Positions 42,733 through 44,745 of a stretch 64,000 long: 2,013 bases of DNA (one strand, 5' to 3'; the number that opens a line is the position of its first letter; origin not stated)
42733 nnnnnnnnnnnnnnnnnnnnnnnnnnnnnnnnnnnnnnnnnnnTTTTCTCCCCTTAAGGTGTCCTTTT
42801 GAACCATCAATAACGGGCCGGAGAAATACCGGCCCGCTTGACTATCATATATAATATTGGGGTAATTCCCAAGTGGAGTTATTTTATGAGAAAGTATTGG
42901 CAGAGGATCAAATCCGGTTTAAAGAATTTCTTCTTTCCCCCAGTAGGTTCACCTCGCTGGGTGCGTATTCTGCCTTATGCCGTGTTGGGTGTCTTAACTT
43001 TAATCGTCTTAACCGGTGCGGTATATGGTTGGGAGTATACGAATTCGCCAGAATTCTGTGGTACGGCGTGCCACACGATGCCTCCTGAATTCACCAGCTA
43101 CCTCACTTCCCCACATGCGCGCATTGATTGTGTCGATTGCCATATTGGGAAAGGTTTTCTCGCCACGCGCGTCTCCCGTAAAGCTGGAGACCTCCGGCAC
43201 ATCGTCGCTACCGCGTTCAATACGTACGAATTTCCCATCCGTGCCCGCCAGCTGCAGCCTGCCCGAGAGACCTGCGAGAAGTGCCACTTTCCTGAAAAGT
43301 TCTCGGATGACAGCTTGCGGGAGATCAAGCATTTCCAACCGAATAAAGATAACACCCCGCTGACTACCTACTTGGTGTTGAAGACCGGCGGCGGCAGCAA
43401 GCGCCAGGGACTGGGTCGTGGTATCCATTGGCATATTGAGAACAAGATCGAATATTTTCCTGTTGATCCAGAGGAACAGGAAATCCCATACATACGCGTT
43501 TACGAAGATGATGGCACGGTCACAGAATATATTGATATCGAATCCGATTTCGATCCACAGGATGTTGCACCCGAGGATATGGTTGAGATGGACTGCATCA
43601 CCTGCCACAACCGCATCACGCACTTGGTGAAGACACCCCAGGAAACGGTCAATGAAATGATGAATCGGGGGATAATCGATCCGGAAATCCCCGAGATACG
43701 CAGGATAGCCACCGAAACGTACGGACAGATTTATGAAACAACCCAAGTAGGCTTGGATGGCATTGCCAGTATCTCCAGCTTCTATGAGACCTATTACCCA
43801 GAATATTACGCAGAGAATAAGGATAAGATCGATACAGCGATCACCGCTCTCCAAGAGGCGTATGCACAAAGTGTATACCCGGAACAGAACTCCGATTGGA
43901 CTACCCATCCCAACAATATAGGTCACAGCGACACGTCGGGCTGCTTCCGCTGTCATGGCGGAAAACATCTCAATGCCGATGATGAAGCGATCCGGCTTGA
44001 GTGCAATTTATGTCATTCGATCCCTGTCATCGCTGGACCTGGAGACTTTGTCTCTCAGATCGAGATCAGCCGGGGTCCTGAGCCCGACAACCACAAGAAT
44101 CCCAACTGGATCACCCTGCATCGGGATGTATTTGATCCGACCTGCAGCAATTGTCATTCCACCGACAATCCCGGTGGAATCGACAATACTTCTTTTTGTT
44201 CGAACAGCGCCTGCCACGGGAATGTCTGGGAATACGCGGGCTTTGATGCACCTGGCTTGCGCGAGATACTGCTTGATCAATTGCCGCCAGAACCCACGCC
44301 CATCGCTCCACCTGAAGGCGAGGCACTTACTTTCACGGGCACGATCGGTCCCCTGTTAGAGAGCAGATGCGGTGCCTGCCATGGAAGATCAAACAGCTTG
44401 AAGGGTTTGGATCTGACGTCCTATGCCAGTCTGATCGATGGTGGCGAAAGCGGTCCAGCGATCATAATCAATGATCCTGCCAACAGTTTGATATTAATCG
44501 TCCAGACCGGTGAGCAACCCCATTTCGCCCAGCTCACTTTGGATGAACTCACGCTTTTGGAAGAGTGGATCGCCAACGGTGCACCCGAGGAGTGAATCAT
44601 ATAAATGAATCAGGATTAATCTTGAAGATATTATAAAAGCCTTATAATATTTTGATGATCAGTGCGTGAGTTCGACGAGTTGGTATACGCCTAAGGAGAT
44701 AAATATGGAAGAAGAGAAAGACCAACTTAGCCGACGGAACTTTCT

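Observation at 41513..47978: Five-gene Rieske/cytochrome b operon carrying 23 CXXCH plus one CX4CH: octahaem, NapC/NirT-like nonahaem, Rieske, b6, subunit IV fused to seven cyt c domains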

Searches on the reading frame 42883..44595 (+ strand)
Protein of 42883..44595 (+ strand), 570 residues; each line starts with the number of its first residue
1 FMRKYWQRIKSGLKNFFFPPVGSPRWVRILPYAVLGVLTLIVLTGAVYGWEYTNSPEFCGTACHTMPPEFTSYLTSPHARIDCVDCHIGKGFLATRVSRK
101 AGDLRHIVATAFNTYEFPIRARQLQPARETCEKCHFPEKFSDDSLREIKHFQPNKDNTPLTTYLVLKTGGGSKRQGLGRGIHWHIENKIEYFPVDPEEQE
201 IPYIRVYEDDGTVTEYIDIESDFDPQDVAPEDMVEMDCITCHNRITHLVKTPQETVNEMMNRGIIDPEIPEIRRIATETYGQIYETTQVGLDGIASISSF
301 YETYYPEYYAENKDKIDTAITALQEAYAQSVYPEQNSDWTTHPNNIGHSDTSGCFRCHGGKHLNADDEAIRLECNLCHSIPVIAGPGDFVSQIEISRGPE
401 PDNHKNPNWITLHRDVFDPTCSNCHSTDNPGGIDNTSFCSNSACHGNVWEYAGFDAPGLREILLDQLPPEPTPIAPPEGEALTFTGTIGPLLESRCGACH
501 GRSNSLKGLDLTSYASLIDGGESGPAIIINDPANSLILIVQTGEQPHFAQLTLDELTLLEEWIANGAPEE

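Call 4: search_protein_families(library=pfam, proteins=[window:42883-44595:+], max_evalue=0.01)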
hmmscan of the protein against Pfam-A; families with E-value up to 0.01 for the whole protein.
window:42883-44595:+ (570 aa): 5 families
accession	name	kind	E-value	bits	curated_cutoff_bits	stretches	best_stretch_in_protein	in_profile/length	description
PF03264.19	Cytochrom_NNT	-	7.9e-10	39.2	24.1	1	33-116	13-100/174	NapC/NirT cytochrome c family, N-terminal region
PF07635.16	PSCyt1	-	2.8e-06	28.3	22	1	496-538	1-43/59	Planctomycete cytochrome C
PF14522.11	Cytochrome_C7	-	2.5e-05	24.4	24.8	0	349-379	43-67/67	Cytochrome c7 and related cytochrome c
PF14537.11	Cytochrom_c3_2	-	9.5e-05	23.2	25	0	348-445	2-78/79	Cytochrome c3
PF22113.1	Mtrc-MtrF_II-IV_dom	-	0.0095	15.9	30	0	76-137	77-129/176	Outer membrane cytochrome MtrC/MtrF-like, domains II/IV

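Call 5: search_protein_families(library=ncbifam, proteins=[window:42883-44595:+], max_evalue=0.01)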
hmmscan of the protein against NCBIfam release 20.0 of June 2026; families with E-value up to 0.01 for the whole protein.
window:42883-44595:+ (570 aa): 7 families
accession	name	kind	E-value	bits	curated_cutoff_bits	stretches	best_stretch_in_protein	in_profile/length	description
TIGR03153.1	cytochr_NrfH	equivalog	1e-15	58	134.2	1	37-135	9-109/138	cytochrome c nitrite reductase small subunit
NF047812.1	LIC11213_lipo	equivalog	4.4e-07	30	100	0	493-555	49-106/118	LIC11213 family lipoprotein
NF011606.0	PRK15032.1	equivalog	0.0001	21.5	455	1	23-101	12-94/390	pentaheme c-type cytochrome TorC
TIGR02161.1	napC_nirT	subfamily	0.00082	19.3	310.6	1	37-105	26-99/185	periplasmic nitrate (or nitrite) reductase c-type cytochrome, NapC/NirT family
TIGR04315.1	octaheme_Shew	subfamily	0.0017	17.5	375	1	61-137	76-154/440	tetrathionate reductase family octaheme c-type cytochrome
NF007906.0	PRK10617.1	equivalog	0.0032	17.3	349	0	35-114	32-117/200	cytochrome c-type protein NapC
TIGR02162.1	torC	equivalog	0.0035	16.6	478.2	1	36-116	24-109/387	pentaheme c-type cytochrome TorC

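Call 15: search_solved_structures(query=window:42883-44595:+, max_evalue=1, show_alignments=2)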
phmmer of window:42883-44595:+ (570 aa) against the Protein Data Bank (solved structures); distinct sequences matched with E-value up to 1: 2.
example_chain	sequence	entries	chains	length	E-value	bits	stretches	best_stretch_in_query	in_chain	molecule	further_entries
2j7a_C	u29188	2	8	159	3.7e-08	35.7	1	28-136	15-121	CYTOCHROME C QUINOL DEHYDROGENASE NRFH | NAPC/NIRT CYTOCHROME C FAMILY PROTEIN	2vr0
2d4l_A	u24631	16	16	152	0.056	15.2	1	465-553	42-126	DU | DEOXYURIDINE 5'-TRIPHOSPHATE NUCLEOTIDO HYDROLASE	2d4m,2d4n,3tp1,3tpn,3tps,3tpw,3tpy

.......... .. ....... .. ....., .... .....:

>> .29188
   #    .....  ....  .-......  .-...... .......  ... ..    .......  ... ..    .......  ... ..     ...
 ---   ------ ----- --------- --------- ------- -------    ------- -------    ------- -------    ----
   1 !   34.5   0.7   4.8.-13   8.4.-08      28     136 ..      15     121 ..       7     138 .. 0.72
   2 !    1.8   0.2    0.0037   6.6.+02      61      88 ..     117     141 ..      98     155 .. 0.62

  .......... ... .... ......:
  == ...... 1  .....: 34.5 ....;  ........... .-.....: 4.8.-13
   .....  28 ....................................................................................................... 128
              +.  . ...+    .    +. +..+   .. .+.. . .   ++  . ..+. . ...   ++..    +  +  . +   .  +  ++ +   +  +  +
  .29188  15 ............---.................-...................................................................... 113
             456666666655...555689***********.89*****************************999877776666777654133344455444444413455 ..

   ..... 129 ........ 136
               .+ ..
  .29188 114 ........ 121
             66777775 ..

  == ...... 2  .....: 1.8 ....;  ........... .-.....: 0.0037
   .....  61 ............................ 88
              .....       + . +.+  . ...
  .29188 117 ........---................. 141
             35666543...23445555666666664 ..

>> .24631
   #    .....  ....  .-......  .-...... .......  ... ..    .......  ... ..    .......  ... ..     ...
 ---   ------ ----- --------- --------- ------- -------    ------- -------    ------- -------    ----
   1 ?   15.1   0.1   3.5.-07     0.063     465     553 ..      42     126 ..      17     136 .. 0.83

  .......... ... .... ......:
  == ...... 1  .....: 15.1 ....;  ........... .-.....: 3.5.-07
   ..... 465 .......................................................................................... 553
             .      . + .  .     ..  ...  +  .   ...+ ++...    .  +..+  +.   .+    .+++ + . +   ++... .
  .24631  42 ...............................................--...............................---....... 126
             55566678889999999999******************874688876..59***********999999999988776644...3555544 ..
